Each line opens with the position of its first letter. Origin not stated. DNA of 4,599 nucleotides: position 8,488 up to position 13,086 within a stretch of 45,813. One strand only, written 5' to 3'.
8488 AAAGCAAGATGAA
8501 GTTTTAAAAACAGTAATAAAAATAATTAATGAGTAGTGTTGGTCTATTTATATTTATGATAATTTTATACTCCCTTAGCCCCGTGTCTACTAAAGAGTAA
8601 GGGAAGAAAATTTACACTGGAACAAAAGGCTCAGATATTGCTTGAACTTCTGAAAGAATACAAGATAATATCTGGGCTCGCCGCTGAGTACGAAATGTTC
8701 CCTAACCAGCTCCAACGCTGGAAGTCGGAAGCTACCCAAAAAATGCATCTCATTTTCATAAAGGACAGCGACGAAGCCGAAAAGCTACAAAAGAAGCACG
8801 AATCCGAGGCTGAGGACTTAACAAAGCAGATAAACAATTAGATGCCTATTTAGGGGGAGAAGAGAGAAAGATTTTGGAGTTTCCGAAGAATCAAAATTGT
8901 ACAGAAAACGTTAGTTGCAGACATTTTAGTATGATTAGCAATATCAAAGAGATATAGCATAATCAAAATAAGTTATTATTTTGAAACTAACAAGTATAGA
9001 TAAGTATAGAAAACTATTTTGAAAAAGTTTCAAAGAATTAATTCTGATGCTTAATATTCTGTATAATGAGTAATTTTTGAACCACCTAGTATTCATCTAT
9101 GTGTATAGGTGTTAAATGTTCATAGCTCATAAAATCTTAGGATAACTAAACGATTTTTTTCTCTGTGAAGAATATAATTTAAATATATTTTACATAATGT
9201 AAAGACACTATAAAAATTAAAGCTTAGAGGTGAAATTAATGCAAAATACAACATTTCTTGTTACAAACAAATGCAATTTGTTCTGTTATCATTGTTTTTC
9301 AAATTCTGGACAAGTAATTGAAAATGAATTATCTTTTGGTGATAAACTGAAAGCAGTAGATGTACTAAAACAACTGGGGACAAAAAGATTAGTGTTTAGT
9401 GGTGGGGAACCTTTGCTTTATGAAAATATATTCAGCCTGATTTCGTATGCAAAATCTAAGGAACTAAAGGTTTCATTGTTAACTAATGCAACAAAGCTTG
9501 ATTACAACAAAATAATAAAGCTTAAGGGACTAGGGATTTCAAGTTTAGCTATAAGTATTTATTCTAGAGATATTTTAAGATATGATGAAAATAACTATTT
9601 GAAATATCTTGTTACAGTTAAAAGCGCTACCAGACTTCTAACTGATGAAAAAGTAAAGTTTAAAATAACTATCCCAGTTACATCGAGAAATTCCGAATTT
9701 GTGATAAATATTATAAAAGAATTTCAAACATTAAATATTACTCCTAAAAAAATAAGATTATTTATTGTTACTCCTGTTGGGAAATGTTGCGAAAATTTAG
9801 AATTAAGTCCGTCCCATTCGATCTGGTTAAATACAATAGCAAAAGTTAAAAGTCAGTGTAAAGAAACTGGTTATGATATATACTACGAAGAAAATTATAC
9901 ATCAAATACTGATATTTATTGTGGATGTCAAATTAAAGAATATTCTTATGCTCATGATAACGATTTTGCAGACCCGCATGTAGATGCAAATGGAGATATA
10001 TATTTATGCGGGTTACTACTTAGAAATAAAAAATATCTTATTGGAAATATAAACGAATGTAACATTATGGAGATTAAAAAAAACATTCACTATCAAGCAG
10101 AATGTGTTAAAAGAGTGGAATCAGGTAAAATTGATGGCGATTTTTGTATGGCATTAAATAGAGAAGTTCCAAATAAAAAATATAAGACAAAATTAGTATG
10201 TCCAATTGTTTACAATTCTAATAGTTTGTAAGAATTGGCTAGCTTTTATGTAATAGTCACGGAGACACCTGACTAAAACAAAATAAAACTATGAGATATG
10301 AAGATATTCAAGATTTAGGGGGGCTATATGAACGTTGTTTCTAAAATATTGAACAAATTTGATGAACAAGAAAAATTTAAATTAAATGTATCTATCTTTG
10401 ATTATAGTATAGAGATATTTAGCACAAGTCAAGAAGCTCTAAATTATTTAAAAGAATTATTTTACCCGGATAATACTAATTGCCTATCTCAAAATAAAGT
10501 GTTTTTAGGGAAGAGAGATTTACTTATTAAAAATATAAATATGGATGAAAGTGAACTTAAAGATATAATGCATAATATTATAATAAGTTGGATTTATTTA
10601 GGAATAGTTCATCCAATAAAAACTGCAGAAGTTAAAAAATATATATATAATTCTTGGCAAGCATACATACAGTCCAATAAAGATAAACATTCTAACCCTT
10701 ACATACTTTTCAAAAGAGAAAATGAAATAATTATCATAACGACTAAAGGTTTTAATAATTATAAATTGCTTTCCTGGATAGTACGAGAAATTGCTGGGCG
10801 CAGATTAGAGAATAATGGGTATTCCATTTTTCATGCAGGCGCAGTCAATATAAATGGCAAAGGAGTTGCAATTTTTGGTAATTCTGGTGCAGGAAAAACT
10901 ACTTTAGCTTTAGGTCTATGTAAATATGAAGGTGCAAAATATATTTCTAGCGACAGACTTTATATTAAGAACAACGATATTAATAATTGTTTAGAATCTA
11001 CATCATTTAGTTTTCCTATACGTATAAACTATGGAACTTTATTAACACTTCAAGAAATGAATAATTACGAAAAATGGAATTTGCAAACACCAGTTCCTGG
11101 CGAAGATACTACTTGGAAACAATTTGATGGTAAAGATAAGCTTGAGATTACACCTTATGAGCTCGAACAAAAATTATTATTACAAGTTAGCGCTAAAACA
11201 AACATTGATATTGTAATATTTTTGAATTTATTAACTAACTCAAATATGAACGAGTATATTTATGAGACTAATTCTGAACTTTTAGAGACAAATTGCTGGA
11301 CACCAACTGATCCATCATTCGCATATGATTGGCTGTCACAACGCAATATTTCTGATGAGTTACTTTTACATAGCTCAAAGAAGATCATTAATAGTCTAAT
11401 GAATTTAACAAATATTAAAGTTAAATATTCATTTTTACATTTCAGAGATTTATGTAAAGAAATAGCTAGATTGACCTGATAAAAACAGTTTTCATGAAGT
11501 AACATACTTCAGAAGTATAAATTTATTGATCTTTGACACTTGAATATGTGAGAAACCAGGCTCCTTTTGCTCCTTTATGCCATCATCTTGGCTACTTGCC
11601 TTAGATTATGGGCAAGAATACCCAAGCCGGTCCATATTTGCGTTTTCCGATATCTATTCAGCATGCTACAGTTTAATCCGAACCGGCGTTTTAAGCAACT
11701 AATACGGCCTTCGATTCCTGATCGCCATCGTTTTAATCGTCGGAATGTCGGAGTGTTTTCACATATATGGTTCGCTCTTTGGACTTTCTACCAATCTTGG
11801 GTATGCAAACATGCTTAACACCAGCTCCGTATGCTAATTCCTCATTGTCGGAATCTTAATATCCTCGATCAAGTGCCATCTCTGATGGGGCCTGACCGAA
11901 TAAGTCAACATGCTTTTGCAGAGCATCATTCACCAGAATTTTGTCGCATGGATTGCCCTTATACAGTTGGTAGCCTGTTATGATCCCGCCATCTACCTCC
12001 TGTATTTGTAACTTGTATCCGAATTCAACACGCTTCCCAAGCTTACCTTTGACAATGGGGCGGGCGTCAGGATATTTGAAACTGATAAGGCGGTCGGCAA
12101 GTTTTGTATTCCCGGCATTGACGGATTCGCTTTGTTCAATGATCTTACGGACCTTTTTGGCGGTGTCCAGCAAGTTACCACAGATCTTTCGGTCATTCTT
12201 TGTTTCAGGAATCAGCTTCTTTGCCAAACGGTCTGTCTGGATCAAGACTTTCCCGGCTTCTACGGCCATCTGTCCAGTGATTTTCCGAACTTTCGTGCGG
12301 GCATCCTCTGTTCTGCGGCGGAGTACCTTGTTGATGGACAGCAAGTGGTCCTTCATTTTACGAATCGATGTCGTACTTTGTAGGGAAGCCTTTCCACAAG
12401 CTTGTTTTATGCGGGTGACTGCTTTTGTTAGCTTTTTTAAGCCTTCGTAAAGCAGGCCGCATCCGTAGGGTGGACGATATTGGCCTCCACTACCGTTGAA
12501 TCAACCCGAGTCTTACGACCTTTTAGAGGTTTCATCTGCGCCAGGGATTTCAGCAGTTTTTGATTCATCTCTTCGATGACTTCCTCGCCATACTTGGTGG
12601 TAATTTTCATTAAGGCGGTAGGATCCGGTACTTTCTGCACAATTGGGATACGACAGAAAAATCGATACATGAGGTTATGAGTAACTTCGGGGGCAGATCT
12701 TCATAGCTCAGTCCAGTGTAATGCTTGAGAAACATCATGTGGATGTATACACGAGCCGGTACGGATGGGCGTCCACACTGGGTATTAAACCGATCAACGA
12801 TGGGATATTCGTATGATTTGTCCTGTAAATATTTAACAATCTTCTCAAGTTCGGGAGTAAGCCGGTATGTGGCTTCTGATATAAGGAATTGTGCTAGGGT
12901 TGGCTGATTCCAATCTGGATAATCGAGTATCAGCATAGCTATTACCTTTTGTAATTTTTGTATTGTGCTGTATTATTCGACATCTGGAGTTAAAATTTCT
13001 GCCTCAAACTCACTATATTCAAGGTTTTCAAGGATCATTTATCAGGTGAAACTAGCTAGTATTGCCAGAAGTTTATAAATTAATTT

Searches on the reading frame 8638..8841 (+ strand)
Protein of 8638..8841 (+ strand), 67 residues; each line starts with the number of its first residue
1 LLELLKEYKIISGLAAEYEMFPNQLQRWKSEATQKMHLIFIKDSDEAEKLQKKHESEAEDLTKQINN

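Call 4: search_protein_families(library=pfam, proteins=[window:8638-8841:+], max_evalue=0.01)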
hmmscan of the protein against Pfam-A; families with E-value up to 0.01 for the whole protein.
window:8638-8841:+ (67 aa): 0 families

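Call 67: search_protein_families(library=ncbifam, proteins=[window:8638-8841:+], max_evalue=0.1)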
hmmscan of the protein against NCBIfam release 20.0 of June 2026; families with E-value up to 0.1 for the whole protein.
window:8638-8841:+ (67 aa): 1 family
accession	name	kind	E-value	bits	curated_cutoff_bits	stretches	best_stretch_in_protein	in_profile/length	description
NF033516.0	transpos_IS3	equivalog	0.0046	16.2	160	1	8-66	14-69/369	IS3 family transposase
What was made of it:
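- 8638..8841 (+): Probable IS3-family OrfA remnant. It separates the six genes from the second radical SAM. NCBIfam IS3 profile E 0.0046, 16 bits (call 67).
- Checked: The 'IS3-like' remnant at 8638-8841 is only weakly supported (IS3 profile E 0.005, 16 bits, call 67).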

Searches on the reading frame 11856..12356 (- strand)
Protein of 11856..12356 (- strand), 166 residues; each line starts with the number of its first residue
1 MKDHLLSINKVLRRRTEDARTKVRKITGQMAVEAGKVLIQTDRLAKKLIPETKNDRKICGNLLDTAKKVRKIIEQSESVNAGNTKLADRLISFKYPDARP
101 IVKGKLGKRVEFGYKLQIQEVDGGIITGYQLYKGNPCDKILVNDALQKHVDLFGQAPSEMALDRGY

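Call 11: search_protein_families(library=pfam, proteins=[window:11856-12356:-], max_evalue=0.001)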
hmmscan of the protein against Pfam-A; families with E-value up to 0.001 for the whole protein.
window:11856-12356:- (166 aa): 0 families

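Call 67: search_protein_families(library=ncbifam, proteins=[window:11856-12356:-], max_evalue=0.1)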
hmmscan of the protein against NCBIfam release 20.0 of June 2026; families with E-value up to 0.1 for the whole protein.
window:11856-12356:- (166 aa): 3 families
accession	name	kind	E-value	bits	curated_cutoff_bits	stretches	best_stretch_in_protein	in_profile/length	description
NF033593.1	transpos_ISNCY_1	equivalog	3.3e-33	115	325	1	2-166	186-354/444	ISNCY family transposase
NF033578.1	transpos_IS5_1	equivalog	2.1e-19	70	275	1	14-166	200-337/419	IS5 family transposase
NF033551.1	transpos_IS1182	equivalog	1.3e-09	37.4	270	1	12-166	161-321/488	IS1182 family transposase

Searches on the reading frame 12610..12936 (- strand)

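Call 11: search_protein_families(library=pfam, proteins=[window:12610-12936:-], max_evalue=0.001)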
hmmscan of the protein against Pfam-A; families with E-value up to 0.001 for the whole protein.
window:12610-12936:- (108 aa): 0 families

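Call 67: search_protein_families(library=ncbifam, proteins=[window:12610-12936:-], max_evalue=0.1)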
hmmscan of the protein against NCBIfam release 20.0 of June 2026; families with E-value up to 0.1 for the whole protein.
window:12610-12936:- (108 aa): 3 families
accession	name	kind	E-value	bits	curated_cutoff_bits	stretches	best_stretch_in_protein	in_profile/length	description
NF033593.1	transpos_ISNCY_1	equivalog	3.8e-06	25.8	325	1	20-81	6-72/444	ISNCY family transposase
NF033551.1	transpos_IS1182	equivalog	0.03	13.2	270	1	39-80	32-75/488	IS1182 family transposase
NF033578.1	transpos_IS5_1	equivalog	0.041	13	275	1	43-80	32-69/419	IS5 family transposase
